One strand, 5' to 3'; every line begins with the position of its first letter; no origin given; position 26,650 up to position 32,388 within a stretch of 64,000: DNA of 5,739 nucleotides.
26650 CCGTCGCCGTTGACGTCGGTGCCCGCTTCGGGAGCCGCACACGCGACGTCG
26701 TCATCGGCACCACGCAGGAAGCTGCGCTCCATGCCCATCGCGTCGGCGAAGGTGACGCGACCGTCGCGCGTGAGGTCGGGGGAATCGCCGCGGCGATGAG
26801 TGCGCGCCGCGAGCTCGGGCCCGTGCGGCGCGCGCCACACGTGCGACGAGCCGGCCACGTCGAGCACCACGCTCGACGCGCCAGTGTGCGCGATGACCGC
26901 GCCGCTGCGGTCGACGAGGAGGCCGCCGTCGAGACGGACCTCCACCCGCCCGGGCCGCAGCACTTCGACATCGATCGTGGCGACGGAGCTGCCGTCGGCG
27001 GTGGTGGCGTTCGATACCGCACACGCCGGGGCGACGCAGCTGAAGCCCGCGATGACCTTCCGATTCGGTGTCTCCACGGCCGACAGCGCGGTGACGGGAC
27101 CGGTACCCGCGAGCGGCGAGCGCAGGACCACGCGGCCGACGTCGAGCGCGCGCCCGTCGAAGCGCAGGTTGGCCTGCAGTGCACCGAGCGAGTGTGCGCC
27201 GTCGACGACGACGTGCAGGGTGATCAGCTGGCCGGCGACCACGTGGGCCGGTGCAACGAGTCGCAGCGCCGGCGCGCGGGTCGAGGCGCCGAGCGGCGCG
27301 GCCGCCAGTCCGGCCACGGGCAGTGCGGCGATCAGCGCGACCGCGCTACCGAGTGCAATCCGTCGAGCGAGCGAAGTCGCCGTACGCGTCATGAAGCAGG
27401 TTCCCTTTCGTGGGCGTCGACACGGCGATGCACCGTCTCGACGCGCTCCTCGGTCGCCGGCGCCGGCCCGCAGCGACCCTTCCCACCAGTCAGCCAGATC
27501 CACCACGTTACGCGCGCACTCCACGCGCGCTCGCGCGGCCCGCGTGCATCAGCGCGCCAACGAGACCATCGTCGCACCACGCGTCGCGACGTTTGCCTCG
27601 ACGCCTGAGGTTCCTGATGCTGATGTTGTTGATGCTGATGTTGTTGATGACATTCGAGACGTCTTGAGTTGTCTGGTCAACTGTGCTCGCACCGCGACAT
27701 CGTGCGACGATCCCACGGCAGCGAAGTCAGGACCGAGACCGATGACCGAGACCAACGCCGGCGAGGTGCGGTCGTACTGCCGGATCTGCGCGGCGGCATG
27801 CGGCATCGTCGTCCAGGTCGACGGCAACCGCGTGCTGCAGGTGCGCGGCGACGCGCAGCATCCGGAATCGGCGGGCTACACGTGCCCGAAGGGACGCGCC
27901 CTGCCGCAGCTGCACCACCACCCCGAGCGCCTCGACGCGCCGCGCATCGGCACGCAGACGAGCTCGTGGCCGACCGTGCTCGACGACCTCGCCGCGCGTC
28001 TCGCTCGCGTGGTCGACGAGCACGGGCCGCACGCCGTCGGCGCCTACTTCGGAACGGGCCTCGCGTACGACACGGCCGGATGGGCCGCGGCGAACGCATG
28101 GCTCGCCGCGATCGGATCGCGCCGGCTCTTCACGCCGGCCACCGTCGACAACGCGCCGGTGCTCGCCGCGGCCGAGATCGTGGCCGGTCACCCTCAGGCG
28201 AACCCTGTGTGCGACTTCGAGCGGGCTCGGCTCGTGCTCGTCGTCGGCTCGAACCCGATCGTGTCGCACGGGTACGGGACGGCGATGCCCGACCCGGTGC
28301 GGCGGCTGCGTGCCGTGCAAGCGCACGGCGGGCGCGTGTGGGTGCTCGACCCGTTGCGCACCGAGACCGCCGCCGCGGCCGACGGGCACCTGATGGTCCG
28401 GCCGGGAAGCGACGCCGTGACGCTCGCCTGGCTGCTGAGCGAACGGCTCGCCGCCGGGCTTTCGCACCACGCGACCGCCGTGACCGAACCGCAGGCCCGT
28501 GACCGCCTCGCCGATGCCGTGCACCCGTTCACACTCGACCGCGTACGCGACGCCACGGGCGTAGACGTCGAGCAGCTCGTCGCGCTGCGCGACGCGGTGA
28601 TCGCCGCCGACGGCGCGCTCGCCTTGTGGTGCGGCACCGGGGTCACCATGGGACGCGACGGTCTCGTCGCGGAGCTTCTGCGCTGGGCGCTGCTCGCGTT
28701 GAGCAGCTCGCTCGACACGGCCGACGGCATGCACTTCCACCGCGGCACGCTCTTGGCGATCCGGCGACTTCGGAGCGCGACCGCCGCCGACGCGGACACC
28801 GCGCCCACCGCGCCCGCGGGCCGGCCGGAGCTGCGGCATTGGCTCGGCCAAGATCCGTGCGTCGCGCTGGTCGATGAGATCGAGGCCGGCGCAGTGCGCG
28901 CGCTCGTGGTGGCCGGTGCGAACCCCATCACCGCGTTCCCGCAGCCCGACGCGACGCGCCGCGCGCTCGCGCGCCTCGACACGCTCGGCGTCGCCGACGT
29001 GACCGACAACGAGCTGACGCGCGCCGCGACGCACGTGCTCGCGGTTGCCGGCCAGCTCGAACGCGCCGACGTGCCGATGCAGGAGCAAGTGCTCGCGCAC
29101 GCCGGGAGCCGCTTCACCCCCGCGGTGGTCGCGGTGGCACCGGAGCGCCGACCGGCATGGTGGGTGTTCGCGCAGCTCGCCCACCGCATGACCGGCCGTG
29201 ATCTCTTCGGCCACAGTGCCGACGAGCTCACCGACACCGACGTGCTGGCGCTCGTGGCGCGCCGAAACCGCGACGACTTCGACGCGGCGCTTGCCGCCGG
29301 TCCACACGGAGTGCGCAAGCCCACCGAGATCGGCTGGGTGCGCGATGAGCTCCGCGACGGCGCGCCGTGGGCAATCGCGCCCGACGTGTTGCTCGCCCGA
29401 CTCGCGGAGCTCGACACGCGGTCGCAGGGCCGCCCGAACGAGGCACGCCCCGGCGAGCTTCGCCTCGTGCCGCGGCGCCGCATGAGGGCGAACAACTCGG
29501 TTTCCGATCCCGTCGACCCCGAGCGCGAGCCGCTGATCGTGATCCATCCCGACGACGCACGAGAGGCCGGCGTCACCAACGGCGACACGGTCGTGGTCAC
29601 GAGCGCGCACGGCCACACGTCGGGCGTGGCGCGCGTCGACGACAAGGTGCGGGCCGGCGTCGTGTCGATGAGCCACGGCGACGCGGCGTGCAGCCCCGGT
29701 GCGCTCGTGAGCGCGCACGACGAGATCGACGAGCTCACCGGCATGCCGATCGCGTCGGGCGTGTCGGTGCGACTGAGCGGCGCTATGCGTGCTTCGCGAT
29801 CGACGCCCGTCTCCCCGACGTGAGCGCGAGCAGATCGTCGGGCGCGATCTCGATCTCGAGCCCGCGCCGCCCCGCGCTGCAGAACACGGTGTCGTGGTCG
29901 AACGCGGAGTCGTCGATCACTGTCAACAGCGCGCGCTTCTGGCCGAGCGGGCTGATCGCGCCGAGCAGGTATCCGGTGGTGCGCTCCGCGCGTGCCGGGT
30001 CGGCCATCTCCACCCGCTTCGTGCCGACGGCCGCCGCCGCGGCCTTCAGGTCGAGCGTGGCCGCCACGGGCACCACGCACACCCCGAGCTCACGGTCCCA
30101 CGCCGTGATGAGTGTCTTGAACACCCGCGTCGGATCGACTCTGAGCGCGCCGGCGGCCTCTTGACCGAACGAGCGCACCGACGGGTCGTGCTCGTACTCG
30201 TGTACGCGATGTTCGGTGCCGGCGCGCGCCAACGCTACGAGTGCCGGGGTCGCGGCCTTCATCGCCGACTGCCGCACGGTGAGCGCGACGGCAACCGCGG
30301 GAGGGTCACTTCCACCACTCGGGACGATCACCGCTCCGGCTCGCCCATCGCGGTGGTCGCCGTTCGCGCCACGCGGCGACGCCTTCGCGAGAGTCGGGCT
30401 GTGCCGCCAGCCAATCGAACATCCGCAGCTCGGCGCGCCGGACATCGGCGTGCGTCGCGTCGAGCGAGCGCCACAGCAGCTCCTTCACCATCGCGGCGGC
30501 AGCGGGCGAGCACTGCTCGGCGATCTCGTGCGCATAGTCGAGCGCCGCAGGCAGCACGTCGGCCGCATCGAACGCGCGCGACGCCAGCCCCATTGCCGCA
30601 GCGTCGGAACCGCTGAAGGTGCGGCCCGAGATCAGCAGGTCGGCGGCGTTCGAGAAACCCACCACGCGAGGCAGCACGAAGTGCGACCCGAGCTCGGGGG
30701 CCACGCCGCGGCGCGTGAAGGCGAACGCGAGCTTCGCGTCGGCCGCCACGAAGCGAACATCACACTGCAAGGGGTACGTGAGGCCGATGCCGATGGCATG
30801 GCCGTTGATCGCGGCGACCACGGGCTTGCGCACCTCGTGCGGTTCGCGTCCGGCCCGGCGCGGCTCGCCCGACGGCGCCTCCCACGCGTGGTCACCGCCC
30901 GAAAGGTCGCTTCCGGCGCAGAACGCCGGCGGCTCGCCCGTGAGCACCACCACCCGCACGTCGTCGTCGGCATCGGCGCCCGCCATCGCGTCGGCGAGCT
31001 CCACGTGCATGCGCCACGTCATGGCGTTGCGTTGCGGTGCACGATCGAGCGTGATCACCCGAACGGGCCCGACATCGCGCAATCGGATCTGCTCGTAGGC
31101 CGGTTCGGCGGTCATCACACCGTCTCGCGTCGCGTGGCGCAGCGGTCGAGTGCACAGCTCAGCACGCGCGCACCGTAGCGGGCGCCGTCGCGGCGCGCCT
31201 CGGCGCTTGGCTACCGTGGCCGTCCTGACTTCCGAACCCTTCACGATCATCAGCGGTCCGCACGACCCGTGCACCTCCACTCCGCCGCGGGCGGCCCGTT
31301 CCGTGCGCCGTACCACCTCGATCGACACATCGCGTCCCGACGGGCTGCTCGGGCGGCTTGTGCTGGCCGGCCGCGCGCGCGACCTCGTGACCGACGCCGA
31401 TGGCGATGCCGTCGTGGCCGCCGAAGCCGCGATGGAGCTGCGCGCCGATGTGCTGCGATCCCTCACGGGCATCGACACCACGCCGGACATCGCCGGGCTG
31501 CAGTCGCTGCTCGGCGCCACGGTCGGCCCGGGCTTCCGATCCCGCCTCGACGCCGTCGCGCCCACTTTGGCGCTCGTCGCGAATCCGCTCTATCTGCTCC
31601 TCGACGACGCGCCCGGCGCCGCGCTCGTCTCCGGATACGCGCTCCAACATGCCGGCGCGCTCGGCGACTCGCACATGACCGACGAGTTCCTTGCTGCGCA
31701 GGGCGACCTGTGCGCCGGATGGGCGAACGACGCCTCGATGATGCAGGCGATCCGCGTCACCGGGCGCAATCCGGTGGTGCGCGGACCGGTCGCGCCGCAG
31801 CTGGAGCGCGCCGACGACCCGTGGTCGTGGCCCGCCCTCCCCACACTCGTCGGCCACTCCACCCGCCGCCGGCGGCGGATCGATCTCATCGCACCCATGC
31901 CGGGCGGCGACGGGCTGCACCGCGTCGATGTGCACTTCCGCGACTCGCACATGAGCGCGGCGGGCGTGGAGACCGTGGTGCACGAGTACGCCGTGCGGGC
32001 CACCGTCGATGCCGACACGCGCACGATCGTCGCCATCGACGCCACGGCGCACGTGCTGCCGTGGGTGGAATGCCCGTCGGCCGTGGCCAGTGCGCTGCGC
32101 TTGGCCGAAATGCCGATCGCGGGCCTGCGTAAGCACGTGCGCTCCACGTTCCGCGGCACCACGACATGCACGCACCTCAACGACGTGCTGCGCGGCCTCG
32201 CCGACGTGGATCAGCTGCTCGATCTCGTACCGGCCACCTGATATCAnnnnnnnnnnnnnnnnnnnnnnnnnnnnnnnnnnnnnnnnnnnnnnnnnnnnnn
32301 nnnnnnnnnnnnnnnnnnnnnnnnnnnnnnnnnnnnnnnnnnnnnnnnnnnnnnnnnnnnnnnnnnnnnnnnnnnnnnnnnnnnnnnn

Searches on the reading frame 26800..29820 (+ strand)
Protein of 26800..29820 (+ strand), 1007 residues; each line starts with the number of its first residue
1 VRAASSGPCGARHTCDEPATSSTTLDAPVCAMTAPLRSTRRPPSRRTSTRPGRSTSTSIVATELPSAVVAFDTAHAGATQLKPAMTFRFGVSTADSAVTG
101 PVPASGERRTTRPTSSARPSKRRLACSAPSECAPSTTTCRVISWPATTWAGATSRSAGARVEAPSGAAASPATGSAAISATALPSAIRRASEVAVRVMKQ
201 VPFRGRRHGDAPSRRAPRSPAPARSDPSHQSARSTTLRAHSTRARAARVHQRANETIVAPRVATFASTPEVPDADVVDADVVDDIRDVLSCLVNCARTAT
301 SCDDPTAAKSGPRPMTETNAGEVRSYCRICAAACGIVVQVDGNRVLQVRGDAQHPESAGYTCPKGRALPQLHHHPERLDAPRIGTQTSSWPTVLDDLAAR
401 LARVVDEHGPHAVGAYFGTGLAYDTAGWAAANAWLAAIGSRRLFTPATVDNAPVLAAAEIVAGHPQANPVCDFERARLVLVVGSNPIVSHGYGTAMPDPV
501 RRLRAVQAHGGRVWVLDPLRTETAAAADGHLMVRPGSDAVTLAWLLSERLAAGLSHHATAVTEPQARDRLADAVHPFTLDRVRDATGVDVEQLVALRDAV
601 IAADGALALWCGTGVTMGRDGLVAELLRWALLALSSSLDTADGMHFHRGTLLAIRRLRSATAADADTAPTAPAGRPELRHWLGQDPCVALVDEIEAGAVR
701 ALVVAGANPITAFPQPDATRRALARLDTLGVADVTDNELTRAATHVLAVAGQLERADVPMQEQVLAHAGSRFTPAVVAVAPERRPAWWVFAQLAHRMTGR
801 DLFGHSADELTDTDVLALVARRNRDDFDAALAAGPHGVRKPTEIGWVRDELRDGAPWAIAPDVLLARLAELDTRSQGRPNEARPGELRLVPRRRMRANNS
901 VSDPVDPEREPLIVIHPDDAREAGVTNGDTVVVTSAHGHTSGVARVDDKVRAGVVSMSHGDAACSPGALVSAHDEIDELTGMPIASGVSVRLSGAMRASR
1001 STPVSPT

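Call 47: search_protein_families(library=pfam, max_evalue=0.00001, proteins=[window:26800-29820:+])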
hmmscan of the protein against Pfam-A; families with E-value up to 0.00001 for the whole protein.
window:26800-29820:+ (1007 aa): 3 families
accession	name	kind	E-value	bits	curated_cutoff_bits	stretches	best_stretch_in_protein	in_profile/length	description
PF01568.27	Molydop_binding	-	3.6e-15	56.4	26.8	1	901-984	21-105/110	Molydopterin dinucleotide binding domain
PF04879.21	Molybdop_Fe4S4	-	3.8e-13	49.6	22.7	1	323-371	4-52/55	Molybdopterin oxidoreductase Fe4S4 domain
PF00384.28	Molybdopterin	-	2.1e-11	43.9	24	1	387-795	16-352/353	Molybdopterin oxidoreductase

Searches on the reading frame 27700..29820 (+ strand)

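Call 49: search_protein_families(library=ncbifam, max_evalue=1e-20, proteins=[window:27700-29820:+])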
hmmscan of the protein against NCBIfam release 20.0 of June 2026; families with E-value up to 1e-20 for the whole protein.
window:27700-29820:+ (707 aa): 5 families
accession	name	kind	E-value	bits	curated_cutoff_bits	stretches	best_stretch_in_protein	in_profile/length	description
TIGR01591.1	Fdh-alpha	equivalog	6.7e-42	143.4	666.25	1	27-322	3-295/672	formate dehydrogenase subunit alpha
NF047855.1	AssmNtatRedNasC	equivalog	7.2e-26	90.7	1100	0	23-299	21-298/708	assimilatory nitrate reductase catalytic subunit NasC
NF012032.0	PRK15488.1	equivalog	7.7e-26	90.3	694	0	17-303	38-320/759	thiosulfate reductase PhsA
NF041783.2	mnquin_red_QrcB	equivalog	2.7e-24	85.3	440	1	20-457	50-462/695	menaquinone reductase molybdopterin-binding-like subunit QrcB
TIGR01553.1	formate-DH-alph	equivalog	1.1e-22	79.7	814.2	0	4-244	26-284/1009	formate dehydrogenase-N subunit alpha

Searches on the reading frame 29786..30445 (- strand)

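Call 47: search_protein_families(library=pfam, max_evalue=0.00001, proteins=[window:29786-30445:-])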
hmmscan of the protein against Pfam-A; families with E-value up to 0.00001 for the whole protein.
window:29786-30445:- (220 aa): 1 family
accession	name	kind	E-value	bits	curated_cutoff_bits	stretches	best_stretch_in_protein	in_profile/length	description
PF04073.20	tRNA_edit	-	2.5e-22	79.7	25.5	1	88-207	2-122/123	Aminoacyl-tRNA editing domain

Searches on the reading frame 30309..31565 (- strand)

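Call 47: search_protein_families(library=pfam, max_evalue=0.00001, proteins=[window:30309-31565:-])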
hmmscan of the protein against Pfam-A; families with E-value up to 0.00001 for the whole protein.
window:30309-31565:- (419 aa): 2 families
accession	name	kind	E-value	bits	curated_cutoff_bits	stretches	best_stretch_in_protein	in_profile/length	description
PF00378.25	ECH_1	-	4.8e-47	160.9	27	1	168-409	6-250/251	Enoyl-CoA hydratase/isomerase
PF16113.10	ECH_2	-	1.4e-24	87.6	27.2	1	168-336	1-176/335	Enoyl-CoA hydratase/isomerase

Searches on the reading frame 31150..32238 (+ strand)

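Call 48: search_protein_families(library=pfam, max_evalue=0.00001, proteins=[window:31150-32238:+])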
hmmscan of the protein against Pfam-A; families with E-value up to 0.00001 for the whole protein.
window:31150-32238:+ (363 aa): 1 family
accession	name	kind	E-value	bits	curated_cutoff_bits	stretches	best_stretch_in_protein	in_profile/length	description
PF11136.13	DUF2889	-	7.1e-27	94.5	25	1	240-353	3-120/123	Protein of unknown function (DUF2889)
